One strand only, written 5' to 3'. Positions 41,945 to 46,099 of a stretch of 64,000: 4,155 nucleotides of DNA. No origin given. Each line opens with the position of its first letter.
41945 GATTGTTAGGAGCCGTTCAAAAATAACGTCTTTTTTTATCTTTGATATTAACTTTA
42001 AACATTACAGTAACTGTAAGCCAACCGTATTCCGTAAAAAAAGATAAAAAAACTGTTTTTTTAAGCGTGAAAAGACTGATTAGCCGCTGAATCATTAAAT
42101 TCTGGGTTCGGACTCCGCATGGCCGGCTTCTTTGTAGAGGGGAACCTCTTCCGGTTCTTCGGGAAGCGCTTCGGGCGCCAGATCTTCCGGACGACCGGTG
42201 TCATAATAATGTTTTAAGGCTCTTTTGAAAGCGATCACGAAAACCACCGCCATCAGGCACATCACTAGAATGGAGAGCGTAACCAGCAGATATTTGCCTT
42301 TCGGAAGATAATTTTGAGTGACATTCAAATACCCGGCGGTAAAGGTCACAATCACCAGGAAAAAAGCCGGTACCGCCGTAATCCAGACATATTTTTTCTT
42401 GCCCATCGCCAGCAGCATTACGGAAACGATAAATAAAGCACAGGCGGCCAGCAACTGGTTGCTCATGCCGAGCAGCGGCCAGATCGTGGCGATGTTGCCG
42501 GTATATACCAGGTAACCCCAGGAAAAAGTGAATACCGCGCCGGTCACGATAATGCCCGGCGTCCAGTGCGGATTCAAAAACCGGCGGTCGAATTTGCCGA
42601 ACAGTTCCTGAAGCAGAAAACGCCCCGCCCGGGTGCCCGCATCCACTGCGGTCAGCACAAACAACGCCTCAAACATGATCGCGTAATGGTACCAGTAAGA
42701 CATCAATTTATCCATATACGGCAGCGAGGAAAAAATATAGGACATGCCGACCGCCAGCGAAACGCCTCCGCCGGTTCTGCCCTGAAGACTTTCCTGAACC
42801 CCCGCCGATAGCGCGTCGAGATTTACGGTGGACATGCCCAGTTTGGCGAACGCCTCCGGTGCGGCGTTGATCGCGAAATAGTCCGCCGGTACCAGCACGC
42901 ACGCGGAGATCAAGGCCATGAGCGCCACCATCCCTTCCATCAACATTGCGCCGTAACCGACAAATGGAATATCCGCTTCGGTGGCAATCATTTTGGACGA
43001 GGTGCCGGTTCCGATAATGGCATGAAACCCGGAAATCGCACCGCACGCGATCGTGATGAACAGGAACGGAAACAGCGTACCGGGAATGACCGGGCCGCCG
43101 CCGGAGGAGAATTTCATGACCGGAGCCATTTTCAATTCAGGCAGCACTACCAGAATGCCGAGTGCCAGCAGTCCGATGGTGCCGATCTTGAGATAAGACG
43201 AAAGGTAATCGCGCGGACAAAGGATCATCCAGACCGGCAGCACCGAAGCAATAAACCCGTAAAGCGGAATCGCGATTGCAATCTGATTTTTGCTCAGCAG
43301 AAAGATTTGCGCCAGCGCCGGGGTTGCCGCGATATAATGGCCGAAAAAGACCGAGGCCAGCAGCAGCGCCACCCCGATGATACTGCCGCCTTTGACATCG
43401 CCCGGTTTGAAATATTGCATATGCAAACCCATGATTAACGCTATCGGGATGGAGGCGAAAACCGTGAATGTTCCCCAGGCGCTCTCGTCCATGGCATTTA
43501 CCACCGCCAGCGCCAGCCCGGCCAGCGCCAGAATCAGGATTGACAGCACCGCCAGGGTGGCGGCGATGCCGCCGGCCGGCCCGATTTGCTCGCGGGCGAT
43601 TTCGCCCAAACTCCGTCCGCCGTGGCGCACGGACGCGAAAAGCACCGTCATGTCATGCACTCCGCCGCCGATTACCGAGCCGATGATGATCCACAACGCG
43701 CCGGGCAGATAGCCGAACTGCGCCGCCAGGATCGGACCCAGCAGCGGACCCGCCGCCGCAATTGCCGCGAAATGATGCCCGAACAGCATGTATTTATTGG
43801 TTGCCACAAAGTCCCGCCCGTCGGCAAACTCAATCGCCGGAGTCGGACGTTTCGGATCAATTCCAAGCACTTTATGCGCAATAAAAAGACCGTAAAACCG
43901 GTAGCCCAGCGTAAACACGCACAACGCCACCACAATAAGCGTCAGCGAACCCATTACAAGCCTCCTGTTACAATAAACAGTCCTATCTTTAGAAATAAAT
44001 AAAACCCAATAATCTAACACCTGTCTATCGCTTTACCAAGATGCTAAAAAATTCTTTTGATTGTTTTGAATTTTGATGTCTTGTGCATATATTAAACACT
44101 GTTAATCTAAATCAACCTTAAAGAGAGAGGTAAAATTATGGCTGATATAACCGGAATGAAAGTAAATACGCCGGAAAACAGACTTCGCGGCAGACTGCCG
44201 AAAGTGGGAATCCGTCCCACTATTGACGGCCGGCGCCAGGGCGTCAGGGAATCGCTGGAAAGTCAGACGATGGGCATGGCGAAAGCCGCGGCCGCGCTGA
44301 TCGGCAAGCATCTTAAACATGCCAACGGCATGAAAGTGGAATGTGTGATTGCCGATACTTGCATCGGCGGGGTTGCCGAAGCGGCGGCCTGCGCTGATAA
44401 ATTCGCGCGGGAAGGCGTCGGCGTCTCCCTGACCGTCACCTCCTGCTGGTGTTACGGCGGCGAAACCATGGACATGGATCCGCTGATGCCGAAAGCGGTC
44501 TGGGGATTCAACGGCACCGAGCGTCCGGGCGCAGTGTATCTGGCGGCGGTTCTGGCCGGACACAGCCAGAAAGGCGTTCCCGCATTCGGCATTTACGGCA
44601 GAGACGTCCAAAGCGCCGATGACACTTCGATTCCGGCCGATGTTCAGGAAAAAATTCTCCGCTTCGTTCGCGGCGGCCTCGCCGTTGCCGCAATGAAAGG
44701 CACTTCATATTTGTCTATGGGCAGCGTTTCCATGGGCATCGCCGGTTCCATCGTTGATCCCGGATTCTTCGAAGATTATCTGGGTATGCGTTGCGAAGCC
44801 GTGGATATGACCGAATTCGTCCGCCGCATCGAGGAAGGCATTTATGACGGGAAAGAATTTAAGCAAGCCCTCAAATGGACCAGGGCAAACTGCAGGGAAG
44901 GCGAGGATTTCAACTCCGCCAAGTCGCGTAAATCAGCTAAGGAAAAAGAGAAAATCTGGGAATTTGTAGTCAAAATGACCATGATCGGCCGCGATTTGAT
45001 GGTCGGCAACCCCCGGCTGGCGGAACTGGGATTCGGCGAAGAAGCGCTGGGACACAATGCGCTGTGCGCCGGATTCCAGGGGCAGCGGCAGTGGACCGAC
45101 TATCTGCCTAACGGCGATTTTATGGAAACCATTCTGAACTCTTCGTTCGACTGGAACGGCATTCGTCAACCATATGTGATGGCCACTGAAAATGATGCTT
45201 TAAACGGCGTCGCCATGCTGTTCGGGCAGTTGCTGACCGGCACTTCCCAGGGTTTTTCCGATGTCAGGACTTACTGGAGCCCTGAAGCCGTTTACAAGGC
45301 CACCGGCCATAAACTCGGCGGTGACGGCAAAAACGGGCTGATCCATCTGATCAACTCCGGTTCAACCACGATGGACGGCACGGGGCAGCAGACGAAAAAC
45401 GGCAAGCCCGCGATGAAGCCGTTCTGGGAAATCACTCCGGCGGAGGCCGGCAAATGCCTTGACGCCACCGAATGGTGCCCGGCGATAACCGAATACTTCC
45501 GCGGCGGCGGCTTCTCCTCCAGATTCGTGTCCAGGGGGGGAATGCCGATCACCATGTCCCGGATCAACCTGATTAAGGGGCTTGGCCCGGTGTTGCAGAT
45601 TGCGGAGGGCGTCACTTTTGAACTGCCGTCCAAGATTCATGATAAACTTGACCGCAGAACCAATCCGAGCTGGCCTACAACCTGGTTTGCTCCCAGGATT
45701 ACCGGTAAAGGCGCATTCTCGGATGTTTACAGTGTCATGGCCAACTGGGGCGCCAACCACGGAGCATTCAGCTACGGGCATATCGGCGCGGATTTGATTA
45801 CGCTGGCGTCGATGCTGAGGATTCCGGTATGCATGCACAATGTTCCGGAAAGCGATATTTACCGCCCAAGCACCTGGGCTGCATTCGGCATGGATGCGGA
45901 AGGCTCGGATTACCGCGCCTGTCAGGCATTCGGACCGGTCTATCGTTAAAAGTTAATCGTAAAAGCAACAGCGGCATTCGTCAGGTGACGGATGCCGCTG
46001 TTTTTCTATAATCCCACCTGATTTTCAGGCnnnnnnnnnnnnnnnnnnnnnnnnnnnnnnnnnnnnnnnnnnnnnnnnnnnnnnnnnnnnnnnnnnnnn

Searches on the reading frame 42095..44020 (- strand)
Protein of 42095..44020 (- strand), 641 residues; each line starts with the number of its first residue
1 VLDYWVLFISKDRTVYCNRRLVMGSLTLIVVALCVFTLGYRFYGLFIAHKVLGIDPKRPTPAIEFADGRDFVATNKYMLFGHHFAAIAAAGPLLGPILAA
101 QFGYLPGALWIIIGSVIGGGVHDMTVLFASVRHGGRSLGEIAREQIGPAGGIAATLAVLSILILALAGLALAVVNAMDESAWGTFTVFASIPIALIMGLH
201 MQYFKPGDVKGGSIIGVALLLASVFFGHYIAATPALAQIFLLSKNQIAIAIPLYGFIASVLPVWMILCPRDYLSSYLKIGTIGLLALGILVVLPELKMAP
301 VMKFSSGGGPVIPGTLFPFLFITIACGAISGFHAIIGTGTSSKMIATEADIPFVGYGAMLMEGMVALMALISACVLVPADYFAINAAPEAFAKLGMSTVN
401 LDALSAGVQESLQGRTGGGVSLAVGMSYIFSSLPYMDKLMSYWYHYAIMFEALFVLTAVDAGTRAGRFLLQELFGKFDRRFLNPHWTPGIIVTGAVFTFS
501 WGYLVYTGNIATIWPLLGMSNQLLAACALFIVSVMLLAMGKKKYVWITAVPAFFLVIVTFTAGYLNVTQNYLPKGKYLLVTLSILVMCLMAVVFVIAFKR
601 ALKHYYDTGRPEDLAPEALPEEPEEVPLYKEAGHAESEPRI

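Call 94: search_protein_families(library=pfam, proteins=[window:42095-44020:-], max_evalue=0.0001)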
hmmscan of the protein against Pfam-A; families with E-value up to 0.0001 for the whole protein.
window:42095-44020:- (641 aa): 1 family
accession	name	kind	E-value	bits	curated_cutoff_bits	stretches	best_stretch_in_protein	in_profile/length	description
PF02554.20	CstA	-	2.8e-209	696.9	27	1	25-562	2-560/560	Carbon starvation protein CstA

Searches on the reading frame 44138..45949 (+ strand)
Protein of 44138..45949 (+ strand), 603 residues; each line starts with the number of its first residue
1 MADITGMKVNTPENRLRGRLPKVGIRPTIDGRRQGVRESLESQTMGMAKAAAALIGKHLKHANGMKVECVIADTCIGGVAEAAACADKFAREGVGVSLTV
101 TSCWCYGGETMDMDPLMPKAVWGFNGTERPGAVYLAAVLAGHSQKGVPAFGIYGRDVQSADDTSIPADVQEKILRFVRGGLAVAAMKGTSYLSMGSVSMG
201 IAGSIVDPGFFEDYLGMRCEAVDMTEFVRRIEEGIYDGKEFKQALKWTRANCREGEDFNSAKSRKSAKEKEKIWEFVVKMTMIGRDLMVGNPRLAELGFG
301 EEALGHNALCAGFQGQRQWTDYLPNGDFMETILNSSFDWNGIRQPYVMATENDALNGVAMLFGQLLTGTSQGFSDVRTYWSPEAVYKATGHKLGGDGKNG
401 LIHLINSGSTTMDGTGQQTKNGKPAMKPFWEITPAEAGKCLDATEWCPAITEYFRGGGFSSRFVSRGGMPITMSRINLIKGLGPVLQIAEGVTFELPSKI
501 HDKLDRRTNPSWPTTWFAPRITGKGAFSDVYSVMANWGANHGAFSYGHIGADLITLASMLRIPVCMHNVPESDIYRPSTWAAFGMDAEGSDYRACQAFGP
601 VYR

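Call 94: search_protein_families(library=pfam, proteins=[window:44138-45949:+], max_evalue=0.0001)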
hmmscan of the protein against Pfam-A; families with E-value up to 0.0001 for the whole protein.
window:44138-45949:+ (603 aa): 3 families
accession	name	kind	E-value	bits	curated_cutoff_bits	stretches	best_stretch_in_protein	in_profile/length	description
PF07882.17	Fucose_iso_N2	-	7e-94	312.9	22.3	1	190-368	2-180/180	L-fucose isomerase, second N-terminal domain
PF07881.17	Fucose_iso_N1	-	1.4e-79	266.2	28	1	21-188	2-169/169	L-fucose isomerase, first N-terminal domain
PF02952.23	Fucose_iso_C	-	3e-47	160.3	29.3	1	404-567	1-143/143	L-fucose isomerase, C-terminal domain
